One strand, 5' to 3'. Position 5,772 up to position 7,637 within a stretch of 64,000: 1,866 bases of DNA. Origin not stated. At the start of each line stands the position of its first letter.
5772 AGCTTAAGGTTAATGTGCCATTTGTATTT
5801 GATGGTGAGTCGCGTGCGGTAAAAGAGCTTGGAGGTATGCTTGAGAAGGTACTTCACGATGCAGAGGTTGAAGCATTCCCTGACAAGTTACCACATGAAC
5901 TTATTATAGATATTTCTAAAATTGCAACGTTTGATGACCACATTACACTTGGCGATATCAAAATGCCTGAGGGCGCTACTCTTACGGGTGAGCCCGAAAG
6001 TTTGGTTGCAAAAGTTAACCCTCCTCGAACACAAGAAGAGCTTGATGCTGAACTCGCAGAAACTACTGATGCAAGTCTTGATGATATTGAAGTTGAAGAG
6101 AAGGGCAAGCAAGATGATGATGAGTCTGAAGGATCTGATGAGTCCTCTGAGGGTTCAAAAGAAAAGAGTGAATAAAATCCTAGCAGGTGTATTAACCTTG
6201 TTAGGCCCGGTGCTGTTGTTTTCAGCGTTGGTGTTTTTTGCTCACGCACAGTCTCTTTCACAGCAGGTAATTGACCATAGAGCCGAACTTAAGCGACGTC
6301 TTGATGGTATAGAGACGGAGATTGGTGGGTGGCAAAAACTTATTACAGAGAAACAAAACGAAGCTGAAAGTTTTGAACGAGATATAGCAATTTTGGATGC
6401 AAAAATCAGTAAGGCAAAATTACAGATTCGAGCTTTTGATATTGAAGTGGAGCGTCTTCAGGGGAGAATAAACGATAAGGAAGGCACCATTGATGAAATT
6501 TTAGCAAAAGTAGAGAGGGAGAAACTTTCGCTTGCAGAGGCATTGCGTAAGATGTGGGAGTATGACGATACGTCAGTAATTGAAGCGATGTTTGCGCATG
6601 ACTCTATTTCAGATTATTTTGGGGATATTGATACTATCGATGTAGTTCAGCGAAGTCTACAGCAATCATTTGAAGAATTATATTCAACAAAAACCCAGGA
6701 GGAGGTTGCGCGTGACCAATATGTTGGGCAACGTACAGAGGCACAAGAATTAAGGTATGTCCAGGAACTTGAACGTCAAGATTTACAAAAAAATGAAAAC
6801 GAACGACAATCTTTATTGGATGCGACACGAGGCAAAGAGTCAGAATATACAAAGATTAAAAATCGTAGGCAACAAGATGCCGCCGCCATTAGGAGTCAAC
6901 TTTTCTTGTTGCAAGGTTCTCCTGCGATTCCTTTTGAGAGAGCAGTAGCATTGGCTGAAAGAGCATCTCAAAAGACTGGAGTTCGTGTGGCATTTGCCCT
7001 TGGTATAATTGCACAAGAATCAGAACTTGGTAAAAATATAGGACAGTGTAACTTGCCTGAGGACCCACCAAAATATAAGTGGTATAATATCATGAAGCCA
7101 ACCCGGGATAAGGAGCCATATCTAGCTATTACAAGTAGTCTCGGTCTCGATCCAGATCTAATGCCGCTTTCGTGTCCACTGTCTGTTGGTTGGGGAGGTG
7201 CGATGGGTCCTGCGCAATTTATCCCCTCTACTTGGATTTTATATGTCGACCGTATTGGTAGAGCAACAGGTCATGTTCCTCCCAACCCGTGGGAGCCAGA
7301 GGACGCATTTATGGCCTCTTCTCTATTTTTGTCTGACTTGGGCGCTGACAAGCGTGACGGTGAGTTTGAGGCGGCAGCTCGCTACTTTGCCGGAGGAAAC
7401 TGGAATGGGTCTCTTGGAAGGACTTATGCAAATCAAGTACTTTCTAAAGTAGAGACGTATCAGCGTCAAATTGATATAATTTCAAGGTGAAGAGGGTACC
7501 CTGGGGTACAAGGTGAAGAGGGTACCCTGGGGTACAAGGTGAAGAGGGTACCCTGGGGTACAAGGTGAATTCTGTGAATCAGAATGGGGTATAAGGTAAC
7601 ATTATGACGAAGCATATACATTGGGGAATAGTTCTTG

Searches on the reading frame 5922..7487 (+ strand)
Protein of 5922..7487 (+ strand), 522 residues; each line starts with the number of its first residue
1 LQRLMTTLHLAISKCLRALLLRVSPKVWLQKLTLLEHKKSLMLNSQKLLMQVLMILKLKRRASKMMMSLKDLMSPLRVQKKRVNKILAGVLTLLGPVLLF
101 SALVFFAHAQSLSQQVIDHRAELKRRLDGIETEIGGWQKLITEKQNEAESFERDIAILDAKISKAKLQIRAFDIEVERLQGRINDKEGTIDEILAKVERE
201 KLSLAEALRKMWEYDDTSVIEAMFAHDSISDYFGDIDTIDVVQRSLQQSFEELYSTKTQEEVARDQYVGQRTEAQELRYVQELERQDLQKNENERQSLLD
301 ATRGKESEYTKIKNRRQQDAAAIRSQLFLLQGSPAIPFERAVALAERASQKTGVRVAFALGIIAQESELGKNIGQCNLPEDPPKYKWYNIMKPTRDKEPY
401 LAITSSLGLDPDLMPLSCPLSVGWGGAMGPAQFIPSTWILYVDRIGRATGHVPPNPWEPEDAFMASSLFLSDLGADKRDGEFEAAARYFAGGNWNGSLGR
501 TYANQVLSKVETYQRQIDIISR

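Call 81: search_protein_families(library=pfam, proteins=[window:5922-7487:+], max_evalue=0.00001)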
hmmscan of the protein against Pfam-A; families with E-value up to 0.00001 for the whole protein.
window:5922-7487:+ (522 aa): 1 family
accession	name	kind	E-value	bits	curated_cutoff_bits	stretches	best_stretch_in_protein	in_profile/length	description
PF13406.11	SLT_2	-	4e-06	26.7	24.3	0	423-474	151-200/292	Transglycosylase SLT domain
